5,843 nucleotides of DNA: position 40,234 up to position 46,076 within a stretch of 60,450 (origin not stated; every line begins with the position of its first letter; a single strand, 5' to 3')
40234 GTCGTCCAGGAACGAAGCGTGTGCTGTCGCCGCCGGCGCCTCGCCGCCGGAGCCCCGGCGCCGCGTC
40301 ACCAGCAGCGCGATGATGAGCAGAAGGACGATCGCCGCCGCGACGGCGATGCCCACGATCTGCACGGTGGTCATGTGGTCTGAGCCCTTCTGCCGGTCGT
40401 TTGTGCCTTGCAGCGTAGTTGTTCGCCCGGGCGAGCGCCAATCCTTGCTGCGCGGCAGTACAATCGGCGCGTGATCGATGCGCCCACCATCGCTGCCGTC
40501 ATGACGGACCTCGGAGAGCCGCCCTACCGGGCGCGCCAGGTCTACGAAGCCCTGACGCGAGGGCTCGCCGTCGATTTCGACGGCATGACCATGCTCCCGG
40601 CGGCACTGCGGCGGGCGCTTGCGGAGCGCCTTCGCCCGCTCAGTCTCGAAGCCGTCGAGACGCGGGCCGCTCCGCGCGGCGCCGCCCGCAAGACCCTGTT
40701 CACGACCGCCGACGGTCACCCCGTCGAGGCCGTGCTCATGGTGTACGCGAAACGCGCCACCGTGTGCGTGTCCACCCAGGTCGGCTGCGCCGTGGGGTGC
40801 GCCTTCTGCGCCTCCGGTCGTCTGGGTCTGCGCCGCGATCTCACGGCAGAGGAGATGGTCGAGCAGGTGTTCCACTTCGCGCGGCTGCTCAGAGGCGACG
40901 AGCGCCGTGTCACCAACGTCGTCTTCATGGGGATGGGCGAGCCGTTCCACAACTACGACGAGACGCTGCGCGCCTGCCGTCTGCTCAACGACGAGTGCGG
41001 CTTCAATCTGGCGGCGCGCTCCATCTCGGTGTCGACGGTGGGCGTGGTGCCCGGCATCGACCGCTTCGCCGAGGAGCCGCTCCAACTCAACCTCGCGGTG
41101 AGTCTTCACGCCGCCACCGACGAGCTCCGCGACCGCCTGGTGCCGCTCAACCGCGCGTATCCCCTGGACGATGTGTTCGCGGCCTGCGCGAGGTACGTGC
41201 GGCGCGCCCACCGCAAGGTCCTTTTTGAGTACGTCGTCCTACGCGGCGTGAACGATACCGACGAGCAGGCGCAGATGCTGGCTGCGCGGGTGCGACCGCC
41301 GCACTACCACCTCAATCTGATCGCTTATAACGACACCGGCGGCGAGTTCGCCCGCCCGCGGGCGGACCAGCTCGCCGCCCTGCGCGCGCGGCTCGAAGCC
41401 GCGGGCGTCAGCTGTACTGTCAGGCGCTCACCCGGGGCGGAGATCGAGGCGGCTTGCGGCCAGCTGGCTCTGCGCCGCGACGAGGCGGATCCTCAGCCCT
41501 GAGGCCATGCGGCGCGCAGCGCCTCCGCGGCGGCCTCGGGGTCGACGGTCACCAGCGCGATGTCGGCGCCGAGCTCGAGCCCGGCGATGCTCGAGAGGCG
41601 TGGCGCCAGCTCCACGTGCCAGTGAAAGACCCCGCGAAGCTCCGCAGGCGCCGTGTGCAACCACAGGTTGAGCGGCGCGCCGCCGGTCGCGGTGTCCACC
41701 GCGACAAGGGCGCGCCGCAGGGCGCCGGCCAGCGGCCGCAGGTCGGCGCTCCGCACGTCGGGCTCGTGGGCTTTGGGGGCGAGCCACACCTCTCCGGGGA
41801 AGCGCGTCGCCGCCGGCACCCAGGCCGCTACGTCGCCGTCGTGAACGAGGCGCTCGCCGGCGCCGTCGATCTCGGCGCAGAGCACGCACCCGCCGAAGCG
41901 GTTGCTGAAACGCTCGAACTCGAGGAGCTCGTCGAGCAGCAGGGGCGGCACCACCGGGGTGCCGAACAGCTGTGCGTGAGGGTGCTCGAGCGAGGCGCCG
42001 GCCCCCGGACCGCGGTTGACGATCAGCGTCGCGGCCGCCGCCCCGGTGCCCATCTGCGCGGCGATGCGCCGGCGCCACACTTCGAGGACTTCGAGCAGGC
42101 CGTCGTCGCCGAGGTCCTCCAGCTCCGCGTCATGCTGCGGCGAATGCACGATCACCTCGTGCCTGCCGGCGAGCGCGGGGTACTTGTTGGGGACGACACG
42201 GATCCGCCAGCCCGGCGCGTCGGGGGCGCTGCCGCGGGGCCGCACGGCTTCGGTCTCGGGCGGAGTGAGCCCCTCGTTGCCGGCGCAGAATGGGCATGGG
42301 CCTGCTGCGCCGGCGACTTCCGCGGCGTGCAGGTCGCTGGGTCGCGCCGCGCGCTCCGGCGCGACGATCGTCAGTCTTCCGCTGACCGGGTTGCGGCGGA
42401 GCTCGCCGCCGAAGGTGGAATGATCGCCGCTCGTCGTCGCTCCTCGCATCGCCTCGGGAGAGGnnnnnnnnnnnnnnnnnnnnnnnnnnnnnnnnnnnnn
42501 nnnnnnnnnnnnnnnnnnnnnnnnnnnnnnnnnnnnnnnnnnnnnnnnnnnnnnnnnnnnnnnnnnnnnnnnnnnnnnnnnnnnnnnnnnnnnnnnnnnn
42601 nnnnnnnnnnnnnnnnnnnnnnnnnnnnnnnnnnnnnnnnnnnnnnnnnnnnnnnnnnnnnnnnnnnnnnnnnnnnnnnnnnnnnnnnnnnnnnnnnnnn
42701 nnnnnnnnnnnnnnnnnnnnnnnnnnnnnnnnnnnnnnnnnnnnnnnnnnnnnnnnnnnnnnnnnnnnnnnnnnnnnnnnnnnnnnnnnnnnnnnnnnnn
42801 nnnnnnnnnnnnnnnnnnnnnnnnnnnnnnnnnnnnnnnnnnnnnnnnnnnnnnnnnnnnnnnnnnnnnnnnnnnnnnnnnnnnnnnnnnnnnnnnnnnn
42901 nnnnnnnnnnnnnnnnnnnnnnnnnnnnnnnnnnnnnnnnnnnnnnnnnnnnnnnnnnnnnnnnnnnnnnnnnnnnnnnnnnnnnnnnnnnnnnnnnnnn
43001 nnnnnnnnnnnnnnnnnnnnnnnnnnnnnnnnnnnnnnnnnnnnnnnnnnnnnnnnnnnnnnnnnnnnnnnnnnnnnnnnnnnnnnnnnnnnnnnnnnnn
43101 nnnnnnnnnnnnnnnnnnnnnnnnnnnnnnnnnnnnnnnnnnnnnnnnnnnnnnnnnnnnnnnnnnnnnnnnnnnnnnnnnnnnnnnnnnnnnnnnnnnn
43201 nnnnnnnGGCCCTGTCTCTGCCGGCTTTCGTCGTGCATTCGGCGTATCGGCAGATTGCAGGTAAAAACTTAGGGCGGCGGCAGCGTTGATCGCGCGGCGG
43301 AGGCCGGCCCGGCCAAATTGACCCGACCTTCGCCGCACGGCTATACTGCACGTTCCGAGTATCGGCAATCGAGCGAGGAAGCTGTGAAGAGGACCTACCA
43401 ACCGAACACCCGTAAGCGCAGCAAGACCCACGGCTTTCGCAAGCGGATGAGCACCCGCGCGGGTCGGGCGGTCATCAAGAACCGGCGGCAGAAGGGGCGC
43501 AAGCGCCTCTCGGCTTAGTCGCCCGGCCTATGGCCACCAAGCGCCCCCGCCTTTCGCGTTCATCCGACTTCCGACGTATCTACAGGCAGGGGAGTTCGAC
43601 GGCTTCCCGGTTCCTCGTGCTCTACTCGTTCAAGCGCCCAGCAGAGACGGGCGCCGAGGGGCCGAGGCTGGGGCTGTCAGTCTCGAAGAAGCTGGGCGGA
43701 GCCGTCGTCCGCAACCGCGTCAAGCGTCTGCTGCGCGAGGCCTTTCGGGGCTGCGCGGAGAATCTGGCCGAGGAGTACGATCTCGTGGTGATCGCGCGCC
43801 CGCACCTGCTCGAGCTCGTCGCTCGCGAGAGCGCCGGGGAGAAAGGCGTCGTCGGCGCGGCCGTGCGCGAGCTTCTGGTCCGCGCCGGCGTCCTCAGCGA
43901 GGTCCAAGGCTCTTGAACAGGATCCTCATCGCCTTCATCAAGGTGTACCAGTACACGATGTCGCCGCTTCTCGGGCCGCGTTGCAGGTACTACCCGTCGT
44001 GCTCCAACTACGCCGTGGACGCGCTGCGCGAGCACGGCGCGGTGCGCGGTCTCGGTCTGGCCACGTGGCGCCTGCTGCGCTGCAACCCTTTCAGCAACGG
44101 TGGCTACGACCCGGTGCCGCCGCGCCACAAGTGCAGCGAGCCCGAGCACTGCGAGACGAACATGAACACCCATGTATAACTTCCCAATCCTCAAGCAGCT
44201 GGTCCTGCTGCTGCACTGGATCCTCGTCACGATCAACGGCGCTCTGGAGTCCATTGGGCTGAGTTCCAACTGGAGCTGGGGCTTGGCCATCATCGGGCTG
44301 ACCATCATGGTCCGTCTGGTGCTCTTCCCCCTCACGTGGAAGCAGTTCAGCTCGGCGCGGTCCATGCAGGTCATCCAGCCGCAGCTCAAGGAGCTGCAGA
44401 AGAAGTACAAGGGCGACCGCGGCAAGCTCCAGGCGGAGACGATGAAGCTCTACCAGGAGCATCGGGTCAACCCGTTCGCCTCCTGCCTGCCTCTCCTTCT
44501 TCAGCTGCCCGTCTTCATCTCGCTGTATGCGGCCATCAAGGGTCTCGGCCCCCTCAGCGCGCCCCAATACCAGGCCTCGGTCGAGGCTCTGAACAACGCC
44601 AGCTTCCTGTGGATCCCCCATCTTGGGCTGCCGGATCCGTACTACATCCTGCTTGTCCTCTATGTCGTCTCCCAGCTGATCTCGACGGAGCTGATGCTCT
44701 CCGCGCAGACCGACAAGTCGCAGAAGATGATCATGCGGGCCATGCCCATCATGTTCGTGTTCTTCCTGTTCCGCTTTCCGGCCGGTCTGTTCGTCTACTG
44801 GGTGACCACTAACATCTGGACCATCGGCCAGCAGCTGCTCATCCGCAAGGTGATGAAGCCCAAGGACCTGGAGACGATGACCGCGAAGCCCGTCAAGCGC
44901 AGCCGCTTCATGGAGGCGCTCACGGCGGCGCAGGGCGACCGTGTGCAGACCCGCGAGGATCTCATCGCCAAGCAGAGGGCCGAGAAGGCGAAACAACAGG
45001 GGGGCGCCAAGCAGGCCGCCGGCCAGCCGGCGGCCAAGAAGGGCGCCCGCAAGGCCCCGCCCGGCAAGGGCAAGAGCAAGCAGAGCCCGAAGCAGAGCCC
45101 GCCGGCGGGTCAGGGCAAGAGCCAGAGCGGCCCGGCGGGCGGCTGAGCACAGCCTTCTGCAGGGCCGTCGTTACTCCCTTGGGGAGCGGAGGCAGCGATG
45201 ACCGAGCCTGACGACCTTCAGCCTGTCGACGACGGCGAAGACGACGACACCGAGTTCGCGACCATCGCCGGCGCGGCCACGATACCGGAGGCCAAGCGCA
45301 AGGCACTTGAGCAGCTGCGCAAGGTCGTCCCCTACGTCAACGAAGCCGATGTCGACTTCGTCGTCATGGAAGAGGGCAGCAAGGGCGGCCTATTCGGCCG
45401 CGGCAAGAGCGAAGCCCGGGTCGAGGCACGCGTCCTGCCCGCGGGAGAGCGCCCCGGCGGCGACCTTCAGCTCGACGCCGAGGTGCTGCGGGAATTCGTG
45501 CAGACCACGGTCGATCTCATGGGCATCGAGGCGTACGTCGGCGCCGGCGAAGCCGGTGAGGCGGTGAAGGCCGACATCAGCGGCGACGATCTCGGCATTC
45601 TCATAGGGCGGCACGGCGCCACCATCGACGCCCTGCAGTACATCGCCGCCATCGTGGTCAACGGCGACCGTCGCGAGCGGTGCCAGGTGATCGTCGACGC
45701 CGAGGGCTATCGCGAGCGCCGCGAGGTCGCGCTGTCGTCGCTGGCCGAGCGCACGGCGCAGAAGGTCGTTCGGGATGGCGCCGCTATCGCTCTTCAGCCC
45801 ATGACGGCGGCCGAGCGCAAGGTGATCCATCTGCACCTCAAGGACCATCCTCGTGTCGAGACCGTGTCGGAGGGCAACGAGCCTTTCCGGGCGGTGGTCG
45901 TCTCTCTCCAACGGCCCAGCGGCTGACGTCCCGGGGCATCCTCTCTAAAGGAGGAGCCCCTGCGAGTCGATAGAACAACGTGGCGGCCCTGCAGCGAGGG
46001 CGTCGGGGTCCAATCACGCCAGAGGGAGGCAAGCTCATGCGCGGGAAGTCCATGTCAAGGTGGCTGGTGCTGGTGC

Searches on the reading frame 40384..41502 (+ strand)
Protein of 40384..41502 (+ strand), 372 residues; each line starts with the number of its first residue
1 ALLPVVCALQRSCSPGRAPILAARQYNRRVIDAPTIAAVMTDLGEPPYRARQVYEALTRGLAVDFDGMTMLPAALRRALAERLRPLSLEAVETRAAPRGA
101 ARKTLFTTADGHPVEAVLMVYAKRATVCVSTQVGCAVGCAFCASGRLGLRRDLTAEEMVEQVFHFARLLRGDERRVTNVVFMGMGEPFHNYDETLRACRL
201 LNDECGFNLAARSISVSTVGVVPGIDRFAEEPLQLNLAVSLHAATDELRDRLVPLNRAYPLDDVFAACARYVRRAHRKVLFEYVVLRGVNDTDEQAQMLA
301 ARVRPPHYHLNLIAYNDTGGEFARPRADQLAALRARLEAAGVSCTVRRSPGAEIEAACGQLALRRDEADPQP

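Call 78: search_protein_families(library=pfam, proteins=[window:40384-41502:+], max_evalue=0.001)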
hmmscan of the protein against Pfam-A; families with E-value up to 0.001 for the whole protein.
window:40384-41502:+ (372 aa): 2 families
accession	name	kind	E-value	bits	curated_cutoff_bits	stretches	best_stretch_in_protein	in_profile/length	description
PF04055.27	Radical_SAM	-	5.2e-17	62.9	29.5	1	130-294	2-160/166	Radical SAM superfamily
PF21016.3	RlmN_N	-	3.9e-06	27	24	1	34-82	9-57/60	Ribosomal RNA large subunit methyltransferase N-terminal domain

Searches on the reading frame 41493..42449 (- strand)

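Call 78: search_protein_families(library=pfam, proteins=[window:41493-42449:-], max_evalue=0.001)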
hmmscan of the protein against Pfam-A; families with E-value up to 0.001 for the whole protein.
window:41493-42449:- (318 aa): 2 families
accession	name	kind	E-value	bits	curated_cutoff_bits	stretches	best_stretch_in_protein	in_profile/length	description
PF01087.27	GalP_UDP_transf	-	4.3e-08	34.3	22.1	1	94-168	109-184/184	Galactose-1-phosphate uridyl transferase, N-terminal domain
PF16268.10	DUF4921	-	2.5e-06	27.1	28.5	1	150-309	234-391/425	Domain of unknown function (DUF4921)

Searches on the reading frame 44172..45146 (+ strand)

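Call 78: search_protein_families(library=pfam, proteins=[window:44172-45146:+], max_evalue=0.001)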
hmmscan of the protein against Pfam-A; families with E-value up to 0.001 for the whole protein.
window:44172-45146:+ (324 aa): 1 family
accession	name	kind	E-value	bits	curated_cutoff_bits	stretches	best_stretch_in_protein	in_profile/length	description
PF02096.25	60KD_IMP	-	7.8e-59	198.7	35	1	36-226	1-163/163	60Kd inner membrane protein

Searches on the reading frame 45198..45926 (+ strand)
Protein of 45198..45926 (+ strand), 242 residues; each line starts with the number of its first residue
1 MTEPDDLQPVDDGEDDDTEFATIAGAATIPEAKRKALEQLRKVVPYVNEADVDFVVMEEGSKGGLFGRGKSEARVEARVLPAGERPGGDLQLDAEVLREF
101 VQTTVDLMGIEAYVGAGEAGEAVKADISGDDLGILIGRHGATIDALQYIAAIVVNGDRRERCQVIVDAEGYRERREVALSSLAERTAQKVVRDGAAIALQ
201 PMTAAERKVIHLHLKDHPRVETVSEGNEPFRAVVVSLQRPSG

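Call 78: search_protein_families(library=pfam, proteins=[window:45198-45926:+], max_evalue=0.001)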
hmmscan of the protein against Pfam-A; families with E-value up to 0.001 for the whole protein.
window:45198-45926:+ (242 aa): 3 families
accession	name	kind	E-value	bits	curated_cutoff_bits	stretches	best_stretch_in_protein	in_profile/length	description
PF01424.28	R3H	-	2.7e-16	59.8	26.8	1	179-236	3-59/60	R3H domain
PF13083.13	KH_KhpA-B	-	3.9e-14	52.7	32.1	1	95-164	2-71/73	KhpA/KhpB, KH domain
PF14804.11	Jag_N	-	9.4e-08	32.8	25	1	26-79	3-50/50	Jag N-terminus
